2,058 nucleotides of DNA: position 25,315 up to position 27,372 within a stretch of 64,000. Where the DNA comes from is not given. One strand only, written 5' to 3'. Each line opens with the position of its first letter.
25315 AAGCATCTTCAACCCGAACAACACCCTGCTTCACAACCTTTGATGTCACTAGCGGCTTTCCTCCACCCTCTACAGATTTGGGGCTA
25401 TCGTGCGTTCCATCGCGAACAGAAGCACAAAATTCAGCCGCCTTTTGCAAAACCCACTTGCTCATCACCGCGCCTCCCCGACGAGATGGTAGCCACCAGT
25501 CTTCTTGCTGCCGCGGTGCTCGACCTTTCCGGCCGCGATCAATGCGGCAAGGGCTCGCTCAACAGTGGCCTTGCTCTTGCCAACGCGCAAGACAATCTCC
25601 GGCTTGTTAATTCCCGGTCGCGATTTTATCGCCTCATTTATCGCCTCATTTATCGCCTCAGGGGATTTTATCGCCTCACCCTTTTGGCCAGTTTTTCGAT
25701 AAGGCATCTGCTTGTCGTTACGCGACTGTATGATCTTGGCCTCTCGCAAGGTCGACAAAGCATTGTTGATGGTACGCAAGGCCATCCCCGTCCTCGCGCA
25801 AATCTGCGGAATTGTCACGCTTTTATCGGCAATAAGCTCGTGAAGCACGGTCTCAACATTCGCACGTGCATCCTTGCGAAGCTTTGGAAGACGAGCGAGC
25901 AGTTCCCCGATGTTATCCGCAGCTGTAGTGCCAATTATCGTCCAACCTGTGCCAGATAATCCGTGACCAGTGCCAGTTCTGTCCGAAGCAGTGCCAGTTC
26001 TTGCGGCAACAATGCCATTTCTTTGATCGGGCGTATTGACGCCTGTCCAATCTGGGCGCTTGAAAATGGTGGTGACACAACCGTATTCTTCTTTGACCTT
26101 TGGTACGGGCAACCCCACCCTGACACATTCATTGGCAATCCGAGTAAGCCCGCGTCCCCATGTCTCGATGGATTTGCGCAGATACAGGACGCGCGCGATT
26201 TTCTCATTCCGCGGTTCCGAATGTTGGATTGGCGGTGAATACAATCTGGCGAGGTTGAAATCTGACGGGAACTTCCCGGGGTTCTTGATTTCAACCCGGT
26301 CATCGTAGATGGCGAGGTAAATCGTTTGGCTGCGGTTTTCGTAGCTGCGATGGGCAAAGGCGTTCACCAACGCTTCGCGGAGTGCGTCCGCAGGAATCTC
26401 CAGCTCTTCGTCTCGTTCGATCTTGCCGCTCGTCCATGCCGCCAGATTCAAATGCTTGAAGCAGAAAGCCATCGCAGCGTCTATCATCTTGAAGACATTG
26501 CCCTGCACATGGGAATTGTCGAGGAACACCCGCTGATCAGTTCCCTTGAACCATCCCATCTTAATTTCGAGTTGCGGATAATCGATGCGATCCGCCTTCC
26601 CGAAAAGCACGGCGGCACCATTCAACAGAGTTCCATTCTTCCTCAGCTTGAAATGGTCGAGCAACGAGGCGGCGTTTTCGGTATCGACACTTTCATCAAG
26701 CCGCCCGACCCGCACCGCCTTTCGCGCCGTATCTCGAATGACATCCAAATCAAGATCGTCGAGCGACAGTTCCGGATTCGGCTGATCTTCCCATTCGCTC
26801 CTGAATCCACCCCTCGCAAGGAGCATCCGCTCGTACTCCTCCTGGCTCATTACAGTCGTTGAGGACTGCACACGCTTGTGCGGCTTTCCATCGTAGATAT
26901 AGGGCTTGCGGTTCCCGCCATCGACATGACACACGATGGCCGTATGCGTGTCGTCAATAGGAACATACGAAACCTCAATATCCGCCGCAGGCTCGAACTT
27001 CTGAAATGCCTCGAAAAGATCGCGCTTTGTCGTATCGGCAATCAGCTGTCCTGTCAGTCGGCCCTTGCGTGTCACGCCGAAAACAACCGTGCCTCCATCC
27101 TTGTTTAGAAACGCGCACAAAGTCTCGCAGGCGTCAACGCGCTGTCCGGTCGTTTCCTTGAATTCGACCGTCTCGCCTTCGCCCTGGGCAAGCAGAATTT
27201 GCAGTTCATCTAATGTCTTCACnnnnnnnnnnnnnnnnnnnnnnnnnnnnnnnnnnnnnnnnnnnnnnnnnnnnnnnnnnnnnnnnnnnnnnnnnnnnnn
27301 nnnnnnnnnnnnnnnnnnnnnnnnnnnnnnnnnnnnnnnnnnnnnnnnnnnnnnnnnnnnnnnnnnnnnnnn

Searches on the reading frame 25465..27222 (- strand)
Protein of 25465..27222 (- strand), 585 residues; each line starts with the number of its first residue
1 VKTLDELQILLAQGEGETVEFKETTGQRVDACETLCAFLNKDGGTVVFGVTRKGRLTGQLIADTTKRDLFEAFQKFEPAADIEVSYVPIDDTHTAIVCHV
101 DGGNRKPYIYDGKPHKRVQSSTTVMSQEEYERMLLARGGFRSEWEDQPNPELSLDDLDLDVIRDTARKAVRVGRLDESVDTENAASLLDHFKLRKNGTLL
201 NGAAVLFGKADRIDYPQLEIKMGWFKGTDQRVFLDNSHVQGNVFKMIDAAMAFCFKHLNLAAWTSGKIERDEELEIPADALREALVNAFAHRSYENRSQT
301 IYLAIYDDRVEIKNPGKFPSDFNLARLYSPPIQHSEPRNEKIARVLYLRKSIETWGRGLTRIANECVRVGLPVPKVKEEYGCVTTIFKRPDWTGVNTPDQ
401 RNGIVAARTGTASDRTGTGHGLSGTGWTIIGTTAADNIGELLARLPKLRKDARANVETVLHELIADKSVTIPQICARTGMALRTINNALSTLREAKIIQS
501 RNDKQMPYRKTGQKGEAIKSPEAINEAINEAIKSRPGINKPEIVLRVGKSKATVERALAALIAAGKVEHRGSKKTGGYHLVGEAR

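Call 83: search_protein_families(library=pfam, proteins=[window:25465-27222:-], max_evalue=0.01)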
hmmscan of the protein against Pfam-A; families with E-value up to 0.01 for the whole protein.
window:25465-27222:- (585 aa): 13 families
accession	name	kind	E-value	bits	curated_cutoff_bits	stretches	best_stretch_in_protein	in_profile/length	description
PF04326.19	SLFN_AlbA_2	-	3.9e-18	66.5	25.3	1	15-125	1-117/118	Schlafen, AlbA_2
PF13749.12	HATPase_c_4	-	1.8e-16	60.3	26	1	300-385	3-87/89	Putative ATP-dependent DNA helicase recG C-terminal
PF13412.12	HTH_24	-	1.1e-07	31.8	21.9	0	530-568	10-48/48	Winged helix-turn-helix DNA-binding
PF12802.13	MarR_2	-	1.1e-05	25.9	27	0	459-503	10-58/61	MarR family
PF09339.16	HTH_IclR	-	6.9e-05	23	22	0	540-569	21-50/52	IclR helix-turn-helix domain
PF25213.1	HVO_A0261_N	-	0.00012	22.3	35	0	539-580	26-63/86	HVO_A0261 N-terminal domain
PF13545.12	HTH_Crp_2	-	0.00052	20.4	27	0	472-502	26-56/70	Crp-like helix-turn-helix domain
PF13730.12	HTH_36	-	0.0011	19.1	25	0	472-498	29-55/55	Helix-turn-helix domain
PF21933.2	MCM5_C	-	0.0032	17.8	27.2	0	544-574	26-55/59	MCM5, C-terminal domain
PF13551.12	HTH_29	-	0.0033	17.9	28.1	0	465-494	9-38/64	Winged helix-turn helix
PF08279.18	HTH_11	-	0.0061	16.8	25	0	457-500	3-48/55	HTH domain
PF24409.1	wHTH-PRTase_assc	-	0.007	16.8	27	0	470-502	12-45/83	wHTH-PRTase associated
PF08222.17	HTH_CodY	-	0.0084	16.1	27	0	470-502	6-38/61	CodY helix-turn-helix domain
